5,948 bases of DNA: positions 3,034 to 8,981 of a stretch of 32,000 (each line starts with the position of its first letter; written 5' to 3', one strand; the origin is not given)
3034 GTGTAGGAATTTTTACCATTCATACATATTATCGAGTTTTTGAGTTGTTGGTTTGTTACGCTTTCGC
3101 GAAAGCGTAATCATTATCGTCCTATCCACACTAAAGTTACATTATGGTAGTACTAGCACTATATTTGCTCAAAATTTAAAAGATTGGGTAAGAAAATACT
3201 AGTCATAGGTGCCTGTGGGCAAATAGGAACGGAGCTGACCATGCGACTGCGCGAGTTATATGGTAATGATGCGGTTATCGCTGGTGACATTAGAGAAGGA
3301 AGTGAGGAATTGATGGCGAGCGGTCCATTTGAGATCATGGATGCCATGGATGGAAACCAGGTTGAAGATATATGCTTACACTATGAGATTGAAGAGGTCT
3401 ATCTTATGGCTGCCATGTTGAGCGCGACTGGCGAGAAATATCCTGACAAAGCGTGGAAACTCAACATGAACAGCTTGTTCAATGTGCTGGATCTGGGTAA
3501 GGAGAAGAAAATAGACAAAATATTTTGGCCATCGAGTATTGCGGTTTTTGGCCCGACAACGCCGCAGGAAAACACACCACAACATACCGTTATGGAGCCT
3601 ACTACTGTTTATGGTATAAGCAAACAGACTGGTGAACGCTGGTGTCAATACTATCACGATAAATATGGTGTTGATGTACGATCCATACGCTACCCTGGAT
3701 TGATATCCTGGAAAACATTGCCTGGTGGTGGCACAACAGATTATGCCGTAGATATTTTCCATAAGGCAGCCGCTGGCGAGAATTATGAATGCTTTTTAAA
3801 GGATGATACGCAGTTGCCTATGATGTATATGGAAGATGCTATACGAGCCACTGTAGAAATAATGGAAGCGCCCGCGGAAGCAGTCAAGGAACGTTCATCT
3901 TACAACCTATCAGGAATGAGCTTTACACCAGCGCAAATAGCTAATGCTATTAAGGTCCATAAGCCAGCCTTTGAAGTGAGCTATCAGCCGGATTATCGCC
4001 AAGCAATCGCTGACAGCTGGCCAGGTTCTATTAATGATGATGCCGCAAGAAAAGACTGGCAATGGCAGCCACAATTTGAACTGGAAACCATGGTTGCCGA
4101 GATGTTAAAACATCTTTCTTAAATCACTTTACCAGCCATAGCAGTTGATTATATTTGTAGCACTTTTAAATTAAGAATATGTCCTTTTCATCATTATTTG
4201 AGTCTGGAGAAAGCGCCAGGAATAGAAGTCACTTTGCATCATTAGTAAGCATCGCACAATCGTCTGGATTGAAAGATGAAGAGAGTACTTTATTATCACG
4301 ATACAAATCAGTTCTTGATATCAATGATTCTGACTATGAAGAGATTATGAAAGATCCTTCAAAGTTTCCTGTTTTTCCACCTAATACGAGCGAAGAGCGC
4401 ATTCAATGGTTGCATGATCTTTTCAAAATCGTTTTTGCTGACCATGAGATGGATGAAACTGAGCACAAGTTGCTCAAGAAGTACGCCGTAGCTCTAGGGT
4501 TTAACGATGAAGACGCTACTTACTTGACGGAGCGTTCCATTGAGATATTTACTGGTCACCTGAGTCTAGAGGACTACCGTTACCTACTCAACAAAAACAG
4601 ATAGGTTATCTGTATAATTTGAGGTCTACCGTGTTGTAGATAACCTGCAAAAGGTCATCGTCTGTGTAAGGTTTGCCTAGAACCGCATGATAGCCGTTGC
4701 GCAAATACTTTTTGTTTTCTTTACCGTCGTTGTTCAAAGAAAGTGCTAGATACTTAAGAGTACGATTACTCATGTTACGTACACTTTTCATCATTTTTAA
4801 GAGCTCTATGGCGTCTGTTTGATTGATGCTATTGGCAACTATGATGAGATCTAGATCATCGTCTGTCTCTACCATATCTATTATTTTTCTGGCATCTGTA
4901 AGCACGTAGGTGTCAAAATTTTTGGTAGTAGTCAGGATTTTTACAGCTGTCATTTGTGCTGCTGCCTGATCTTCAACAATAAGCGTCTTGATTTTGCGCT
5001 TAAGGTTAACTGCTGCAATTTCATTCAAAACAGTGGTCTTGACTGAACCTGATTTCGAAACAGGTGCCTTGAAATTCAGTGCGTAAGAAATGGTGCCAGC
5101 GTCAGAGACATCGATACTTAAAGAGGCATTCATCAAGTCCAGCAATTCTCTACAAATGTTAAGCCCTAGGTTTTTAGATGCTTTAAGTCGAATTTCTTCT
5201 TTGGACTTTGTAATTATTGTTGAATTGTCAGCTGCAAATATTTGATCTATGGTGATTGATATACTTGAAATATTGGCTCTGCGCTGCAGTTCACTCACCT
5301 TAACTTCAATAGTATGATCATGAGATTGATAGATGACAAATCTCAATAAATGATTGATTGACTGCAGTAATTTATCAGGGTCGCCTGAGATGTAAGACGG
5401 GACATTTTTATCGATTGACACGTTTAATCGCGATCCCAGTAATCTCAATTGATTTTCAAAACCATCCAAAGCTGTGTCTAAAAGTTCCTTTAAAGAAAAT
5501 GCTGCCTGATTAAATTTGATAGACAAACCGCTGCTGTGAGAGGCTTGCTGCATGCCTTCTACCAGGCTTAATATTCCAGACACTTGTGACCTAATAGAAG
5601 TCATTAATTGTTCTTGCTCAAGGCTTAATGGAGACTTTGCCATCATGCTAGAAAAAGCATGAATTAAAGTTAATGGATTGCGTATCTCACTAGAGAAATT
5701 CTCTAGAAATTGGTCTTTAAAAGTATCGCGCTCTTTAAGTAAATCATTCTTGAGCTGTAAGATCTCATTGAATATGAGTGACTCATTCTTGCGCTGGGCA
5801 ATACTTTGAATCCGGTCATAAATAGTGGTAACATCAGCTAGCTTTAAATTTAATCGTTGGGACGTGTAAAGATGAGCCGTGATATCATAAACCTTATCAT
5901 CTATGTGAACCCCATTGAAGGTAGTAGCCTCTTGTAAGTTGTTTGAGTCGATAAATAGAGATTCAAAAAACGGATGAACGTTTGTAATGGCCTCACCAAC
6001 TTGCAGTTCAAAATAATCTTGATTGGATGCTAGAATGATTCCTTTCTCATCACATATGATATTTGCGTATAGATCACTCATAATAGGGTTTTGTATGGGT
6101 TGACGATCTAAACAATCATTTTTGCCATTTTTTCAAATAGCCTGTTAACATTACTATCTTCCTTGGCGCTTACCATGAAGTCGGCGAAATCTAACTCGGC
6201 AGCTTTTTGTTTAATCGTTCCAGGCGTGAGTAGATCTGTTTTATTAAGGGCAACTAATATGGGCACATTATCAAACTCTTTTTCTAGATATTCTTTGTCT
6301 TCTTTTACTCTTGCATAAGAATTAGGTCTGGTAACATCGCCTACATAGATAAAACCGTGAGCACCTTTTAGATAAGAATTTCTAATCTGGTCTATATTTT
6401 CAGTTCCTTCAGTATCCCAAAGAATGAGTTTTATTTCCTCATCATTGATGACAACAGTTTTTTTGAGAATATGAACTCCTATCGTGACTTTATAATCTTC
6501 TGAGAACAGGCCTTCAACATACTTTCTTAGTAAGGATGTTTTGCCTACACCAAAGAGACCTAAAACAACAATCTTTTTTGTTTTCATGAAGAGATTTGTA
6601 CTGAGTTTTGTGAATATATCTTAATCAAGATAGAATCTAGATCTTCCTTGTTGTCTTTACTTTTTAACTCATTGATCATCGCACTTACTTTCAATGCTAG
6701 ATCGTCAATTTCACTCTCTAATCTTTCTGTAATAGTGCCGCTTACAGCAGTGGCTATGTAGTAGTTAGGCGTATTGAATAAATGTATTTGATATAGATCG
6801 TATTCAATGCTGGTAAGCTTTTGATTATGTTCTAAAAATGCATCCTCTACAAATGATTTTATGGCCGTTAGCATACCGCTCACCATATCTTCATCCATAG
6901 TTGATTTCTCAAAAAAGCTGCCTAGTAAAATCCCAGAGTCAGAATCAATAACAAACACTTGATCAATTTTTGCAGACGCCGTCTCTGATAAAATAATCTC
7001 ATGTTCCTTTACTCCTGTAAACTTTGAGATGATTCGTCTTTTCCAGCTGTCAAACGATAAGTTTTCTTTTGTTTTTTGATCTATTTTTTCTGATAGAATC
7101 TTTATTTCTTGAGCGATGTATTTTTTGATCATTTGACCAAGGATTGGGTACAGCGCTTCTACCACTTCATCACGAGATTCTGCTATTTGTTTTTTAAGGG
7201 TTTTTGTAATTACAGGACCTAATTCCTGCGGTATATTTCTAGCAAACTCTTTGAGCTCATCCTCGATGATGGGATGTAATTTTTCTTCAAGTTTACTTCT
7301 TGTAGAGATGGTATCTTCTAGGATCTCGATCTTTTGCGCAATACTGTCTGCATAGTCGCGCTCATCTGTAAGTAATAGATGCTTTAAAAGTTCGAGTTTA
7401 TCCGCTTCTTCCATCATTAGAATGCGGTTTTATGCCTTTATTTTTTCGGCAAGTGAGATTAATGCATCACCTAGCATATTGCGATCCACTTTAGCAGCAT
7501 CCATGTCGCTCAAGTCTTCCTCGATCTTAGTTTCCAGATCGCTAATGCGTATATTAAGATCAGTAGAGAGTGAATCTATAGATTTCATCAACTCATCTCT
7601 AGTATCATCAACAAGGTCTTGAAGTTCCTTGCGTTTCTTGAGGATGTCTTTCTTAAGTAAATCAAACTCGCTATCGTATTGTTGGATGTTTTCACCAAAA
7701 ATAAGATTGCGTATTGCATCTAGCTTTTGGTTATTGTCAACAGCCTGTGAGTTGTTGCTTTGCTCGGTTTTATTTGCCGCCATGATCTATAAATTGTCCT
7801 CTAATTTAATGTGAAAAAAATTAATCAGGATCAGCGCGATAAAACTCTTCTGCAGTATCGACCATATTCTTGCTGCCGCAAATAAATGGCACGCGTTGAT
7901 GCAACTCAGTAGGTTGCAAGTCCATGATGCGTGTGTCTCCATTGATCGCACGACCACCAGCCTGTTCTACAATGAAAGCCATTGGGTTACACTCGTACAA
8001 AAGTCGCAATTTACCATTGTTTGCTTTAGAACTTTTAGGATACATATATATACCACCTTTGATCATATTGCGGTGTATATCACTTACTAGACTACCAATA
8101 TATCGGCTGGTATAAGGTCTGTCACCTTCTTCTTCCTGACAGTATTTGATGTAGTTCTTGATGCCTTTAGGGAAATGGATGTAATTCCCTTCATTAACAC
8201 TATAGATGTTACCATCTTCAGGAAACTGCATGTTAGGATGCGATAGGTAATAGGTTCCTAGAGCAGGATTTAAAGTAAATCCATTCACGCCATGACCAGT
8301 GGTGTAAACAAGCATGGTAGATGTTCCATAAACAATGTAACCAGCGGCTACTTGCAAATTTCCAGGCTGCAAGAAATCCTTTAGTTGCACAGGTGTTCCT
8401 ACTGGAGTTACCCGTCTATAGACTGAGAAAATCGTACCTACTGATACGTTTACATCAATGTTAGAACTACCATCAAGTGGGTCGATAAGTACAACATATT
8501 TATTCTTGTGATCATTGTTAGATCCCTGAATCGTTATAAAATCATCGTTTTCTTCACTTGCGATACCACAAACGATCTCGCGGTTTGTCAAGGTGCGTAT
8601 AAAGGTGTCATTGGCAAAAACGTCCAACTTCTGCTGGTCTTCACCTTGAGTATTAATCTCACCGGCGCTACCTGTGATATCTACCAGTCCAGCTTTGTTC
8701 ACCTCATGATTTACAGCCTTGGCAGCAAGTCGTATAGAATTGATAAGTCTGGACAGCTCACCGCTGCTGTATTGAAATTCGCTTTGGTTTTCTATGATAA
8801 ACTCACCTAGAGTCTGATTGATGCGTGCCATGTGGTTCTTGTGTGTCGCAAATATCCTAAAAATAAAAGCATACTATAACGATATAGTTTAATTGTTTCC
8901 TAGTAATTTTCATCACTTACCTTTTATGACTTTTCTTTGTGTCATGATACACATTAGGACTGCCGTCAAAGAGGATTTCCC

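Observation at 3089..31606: Seven copies of a ~22-bp palindromic element (invariant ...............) in 32 kb, in both intergenic and coding DNA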

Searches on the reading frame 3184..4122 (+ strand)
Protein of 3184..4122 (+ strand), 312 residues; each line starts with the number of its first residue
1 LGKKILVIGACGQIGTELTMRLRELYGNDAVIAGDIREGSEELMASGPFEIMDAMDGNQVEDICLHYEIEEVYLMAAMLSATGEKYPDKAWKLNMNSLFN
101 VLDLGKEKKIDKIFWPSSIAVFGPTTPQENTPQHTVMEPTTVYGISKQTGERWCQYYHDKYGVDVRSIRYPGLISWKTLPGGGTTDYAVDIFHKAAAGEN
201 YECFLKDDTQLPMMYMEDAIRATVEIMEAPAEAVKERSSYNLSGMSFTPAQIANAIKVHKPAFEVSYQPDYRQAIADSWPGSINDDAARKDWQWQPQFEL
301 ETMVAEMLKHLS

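Call 7: search_protein_families(library=pfam, proteins=[window:3184-4122:+])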
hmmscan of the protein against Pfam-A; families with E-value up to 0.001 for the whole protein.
window:3184-4122:+ (312 aa): 6 families
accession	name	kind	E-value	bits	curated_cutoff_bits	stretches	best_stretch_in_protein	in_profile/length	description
PF01370.27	Epimerase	-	2.3e-27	96.4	20.9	1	5-241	1-238/240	NAD dependent epimerase/dehydratase family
PF16363.11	GDP_Man_Dehyd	-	3.6e-14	53.4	27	1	6-307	1-332/332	GDP-mannose 4,6 dehydratase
PF04321.23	RmlD_sub_bind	-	9.9e-11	41.7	27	1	4-256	2-227/287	RmlD substrate binding domain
PF01073.25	3Beta_HSD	-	2.1e-07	30.7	22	1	6-152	1-155/280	3-beta hydroxysteroid dehydrogenase/isomerase family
PF02719.21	Polysacc_synt_2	-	0.00012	21.8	20.2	0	5-114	1-124/293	Polysaccharide biosynthesis protein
PF07993.18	NAD_binding_4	-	0.00014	21.6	20.1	1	75-214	95-249/258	Male sterility protein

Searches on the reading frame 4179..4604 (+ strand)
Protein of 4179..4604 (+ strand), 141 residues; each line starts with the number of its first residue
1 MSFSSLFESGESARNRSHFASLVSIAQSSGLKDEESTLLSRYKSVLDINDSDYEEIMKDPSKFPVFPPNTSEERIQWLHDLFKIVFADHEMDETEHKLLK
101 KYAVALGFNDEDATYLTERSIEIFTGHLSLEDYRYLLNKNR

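Call 8: search_protein_families(library=pfam, proteins=[window:4179-4604:+])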
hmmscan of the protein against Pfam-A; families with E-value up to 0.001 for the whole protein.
window:4179-4604:+ (141 aa): 1 family
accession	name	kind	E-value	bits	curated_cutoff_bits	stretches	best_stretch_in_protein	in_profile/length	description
PF05099.18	TerB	-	4.8e-09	37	24.4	1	71-113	71-113/118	Tellurite resistance protein TerB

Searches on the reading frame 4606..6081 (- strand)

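Call 7: search_protein_families(library=pfam, proteins=[window:4606-6081:-])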
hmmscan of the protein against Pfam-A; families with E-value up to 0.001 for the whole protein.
window:4606-6081:- (491 aa): 2 families
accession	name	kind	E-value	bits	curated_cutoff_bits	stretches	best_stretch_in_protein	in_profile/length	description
PF00072.30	Response_reg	-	2.2e-08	34.7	30.2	1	367-481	2-110/111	Response regulator receiver domain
PF00512.31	HisKA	-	2.8e-08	34.1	26.9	1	122-179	2-59/66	His Kinase A (phospho-acceptor) domain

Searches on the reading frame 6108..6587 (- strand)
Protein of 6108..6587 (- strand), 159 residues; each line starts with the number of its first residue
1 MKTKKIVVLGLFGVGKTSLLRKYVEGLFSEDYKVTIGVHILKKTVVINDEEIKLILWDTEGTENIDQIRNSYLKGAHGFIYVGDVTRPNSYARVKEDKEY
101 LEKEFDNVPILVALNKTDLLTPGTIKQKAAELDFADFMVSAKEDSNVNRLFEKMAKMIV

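Call 8: search_protein_families(library=pfam, proteins=[window:6108-6587:-])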
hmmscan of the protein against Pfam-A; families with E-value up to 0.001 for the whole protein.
window:6108-6587:- (159 aa): 9 families
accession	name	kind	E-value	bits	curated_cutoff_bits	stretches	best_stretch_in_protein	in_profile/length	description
PF00071.28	Ras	-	2.3e-33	115.5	21.6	1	5-158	1-160/162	Ras family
PF08477.19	Roc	-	6.8e-22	78.4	27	1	5-118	1-119/119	Ras of Complex, Roc, domain of DAPkinase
PF00025.27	Arf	-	3.4e-13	49.9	22.3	1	2-124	13-132/174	ADP-ribosylation factor family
PF01926.29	MMR_HSR1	-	2.8e-06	27.9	21.9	1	5-116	1-113/113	50S ribosome-binding GTPase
PF03029.23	ATP_bind_1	-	1.6e-05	25.2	27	0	53-158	92-207/240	Conserved hypothetical ATP binding protein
PF03193.22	RsgA_GTPase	-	0.00012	22.4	30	0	104-157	50-107/174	RsgA GTPase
PF09439.16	SRPRB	-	0.0002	21.2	25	1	3-122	3-124/178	Signal recognition particle receptor beta subunit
PF16897.10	MMR_HSR1_Xtn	-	0.00042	20.7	35.2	1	101-156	49-102/106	C-terminal region of MMR_HSR1 domain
PF04670.18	Gtr1_RagA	-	0.00044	20.2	22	1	5-124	1-128/232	Gtr1/RagA G protein conserved region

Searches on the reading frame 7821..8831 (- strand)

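Call 7: search_protein_families(library=pfam, proteins=[window:7821-8831:-])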
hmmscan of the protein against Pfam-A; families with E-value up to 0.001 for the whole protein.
window:7821-8831:- (336 aa): 2 families
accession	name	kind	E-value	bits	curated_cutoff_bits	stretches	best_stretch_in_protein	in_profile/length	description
PF00316.25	FBPase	-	9.7e-76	254.1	34.8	1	7-199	2-191/191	Fructose-1-6-bisphosphatase, N-terminal domain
PF18913.5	FBPase_C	-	2.9e-50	169.8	27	1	204-331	2-126/127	Fructose-1-6-bisphosphatase, C-terminal domain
